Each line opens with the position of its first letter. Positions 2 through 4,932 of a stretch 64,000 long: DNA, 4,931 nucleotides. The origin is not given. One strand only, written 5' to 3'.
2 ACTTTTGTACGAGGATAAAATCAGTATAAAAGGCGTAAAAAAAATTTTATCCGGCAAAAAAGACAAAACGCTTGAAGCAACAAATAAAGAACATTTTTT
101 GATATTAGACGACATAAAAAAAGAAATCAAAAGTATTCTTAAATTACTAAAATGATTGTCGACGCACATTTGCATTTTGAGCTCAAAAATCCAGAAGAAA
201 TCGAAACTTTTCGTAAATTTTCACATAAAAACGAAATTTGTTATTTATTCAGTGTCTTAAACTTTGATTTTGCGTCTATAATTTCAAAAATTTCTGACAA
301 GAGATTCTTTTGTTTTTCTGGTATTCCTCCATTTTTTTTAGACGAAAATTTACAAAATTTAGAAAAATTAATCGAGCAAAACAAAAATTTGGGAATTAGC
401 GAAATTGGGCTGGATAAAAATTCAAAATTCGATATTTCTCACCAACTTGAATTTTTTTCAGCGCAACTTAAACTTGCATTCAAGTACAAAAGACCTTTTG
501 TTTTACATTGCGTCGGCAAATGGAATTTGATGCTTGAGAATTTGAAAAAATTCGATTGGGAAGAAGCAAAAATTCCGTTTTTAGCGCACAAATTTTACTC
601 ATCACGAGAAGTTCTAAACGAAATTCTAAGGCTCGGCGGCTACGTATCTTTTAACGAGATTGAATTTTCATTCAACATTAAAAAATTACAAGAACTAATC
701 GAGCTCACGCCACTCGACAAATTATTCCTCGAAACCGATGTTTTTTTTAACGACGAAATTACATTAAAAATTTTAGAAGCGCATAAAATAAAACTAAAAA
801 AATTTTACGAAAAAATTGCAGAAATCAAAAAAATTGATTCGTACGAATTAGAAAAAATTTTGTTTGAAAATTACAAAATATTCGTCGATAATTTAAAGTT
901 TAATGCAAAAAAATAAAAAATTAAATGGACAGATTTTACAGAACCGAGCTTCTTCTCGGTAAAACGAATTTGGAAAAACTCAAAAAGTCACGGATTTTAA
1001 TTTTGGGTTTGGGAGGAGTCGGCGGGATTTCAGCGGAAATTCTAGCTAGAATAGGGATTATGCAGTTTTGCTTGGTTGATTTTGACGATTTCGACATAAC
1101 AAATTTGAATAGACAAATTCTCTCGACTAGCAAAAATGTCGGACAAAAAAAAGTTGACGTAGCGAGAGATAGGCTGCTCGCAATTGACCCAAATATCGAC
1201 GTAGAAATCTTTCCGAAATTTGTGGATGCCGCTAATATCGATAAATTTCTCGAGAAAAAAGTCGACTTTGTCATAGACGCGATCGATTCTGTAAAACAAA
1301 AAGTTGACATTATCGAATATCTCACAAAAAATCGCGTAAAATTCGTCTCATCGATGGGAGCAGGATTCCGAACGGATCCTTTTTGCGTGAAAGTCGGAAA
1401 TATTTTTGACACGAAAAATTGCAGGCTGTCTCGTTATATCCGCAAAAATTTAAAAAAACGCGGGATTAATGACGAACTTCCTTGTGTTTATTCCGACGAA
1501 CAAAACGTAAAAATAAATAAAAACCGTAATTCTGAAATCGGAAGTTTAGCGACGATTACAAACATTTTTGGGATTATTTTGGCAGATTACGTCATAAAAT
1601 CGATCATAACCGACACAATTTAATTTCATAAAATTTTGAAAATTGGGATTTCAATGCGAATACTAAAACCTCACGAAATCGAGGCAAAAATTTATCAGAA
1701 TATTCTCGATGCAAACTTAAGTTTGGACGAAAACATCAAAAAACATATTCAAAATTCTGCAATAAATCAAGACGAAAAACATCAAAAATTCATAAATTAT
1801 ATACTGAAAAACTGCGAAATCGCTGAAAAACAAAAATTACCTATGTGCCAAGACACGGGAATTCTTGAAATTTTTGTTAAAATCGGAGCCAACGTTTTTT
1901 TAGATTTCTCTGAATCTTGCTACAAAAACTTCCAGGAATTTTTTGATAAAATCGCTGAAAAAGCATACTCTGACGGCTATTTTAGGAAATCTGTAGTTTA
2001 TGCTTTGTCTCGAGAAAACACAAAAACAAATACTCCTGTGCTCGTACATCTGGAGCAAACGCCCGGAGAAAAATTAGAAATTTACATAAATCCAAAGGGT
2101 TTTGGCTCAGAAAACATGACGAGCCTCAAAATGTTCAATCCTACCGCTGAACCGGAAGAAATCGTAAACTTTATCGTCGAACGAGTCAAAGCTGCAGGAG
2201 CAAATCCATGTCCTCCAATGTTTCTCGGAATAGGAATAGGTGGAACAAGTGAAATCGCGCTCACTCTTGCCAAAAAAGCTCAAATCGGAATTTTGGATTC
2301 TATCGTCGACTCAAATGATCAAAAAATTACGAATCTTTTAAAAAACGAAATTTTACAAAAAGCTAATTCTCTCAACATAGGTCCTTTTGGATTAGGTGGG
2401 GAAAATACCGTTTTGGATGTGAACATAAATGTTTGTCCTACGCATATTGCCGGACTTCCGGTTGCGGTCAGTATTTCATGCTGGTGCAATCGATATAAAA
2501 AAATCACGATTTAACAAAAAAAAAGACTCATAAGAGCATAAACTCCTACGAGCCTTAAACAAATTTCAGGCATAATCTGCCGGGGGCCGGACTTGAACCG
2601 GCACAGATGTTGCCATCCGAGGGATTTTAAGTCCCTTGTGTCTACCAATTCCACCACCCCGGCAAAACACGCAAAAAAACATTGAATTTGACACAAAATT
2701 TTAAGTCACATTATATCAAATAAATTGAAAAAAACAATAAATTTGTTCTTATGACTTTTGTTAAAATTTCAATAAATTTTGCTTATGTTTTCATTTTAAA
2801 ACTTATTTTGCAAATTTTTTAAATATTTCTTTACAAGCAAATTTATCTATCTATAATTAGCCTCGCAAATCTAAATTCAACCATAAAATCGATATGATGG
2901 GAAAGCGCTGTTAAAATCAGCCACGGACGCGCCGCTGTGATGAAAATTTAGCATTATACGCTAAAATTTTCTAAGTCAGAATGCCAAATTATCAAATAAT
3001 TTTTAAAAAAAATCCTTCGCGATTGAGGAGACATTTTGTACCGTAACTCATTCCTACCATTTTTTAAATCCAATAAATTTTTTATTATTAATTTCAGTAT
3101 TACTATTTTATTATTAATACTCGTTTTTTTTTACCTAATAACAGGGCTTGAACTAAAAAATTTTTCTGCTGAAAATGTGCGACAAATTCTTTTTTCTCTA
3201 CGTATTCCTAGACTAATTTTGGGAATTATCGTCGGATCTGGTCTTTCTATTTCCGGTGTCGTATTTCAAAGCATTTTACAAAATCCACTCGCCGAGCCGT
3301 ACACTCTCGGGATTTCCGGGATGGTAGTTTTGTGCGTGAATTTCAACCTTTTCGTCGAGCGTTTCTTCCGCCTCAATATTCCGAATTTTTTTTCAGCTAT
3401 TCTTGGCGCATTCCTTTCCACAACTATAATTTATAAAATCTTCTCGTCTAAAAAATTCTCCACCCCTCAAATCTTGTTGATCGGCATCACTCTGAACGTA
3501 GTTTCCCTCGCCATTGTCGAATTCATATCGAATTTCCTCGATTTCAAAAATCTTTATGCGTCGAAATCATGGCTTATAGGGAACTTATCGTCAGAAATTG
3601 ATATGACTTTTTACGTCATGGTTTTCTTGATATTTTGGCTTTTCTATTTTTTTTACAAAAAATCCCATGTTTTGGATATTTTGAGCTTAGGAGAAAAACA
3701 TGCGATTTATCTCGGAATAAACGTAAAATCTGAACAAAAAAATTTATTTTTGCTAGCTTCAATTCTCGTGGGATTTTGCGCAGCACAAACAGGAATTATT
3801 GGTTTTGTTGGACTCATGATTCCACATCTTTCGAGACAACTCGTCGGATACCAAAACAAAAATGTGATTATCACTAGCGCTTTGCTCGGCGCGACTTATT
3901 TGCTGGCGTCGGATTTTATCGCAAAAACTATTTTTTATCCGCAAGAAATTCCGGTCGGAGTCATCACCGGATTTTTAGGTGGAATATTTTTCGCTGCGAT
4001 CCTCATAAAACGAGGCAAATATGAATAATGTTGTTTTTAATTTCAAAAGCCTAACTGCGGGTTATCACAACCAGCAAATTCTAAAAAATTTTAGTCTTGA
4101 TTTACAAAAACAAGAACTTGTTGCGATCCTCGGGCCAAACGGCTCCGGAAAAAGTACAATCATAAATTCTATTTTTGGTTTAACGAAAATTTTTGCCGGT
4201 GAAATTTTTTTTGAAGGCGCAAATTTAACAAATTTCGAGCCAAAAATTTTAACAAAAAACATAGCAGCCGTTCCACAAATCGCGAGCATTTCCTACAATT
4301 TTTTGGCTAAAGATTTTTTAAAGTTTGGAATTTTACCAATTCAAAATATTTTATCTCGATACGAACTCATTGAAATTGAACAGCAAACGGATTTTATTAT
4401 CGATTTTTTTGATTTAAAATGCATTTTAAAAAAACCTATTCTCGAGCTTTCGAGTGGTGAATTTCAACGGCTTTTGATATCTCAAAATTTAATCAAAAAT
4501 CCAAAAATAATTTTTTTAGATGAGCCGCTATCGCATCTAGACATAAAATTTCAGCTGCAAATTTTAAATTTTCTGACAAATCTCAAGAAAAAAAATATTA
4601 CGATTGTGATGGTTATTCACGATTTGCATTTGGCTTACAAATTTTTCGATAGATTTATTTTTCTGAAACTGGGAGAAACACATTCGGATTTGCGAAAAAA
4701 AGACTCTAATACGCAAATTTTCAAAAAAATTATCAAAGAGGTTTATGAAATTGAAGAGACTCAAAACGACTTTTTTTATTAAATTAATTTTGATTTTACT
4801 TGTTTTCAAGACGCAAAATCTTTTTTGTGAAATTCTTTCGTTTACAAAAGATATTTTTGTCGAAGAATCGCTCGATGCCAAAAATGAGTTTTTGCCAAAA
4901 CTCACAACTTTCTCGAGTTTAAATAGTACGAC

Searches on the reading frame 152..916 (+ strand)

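Call 38: search_protein_families(library=pfam, max_evalue=0.00001, proteins=[window:152-916:+])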
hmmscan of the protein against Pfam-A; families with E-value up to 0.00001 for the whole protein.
window:152-916:+ (254 aa): 1 family
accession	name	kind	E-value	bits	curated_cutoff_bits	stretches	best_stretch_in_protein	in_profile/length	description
PF01026.27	TatD_DNase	-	2.7e-37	129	27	1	3-242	1-249/253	TatD related DNase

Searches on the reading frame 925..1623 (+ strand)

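Call 38: search_protein_families(library=pfam, max_evalue=0.00001, proteins=[window:925-1623:+])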
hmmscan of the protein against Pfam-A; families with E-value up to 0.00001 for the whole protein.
window:925-1623:+ (232 aa): 1 family
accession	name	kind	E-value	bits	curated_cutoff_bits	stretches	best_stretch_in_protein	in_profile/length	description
PF00899.27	ThiF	-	3.8e-44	151.1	28.1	1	10-229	9-204/238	ThiF family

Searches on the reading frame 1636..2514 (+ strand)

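Call 38: search_protein_families(library=pfam, max_evalue=0.00001, proteins=[window:1636-2514:+])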
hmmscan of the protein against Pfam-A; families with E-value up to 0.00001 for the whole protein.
window:1636-2514:+ (292 aa): 1 family
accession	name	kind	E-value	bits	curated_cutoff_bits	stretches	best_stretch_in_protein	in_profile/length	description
PF05681.19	Fumerase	-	1.6e-85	287.2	25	1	18-290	3-269/270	Fumarate hydratase (Fumerase)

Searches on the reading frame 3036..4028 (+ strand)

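Call 38: search_protein_families(library=pfam, max_evalue=0.00001, proteins=[window:3036-4028:+])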
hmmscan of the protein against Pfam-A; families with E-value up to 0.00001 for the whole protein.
window:3036-4028:+ (330 aa): 1 family
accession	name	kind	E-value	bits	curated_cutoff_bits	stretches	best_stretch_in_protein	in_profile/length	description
PF01032.23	FecCD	-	9.4e-69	232.2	26.5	1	25-325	7-311/311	FecCD transport family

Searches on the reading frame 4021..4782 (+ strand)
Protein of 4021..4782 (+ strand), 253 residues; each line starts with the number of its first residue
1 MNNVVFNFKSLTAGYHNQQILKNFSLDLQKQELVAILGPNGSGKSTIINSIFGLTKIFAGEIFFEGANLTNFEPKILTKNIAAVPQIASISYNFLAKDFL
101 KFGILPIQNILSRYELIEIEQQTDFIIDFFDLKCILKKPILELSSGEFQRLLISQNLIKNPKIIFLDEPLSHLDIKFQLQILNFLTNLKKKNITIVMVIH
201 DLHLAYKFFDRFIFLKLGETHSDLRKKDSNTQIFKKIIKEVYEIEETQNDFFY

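Call 38: search_protein_families(library=pfam, max_evalue=0.00001, proteins=[window:4021-4782:+])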
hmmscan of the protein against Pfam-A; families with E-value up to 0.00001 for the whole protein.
window:4021-4782:+ (253 aa): 1 family
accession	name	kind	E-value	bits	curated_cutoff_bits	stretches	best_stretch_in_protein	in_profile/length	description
PF00005.33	ABC_tran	-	1e-26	94.6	25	1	21-170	1-136/137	ABC transporter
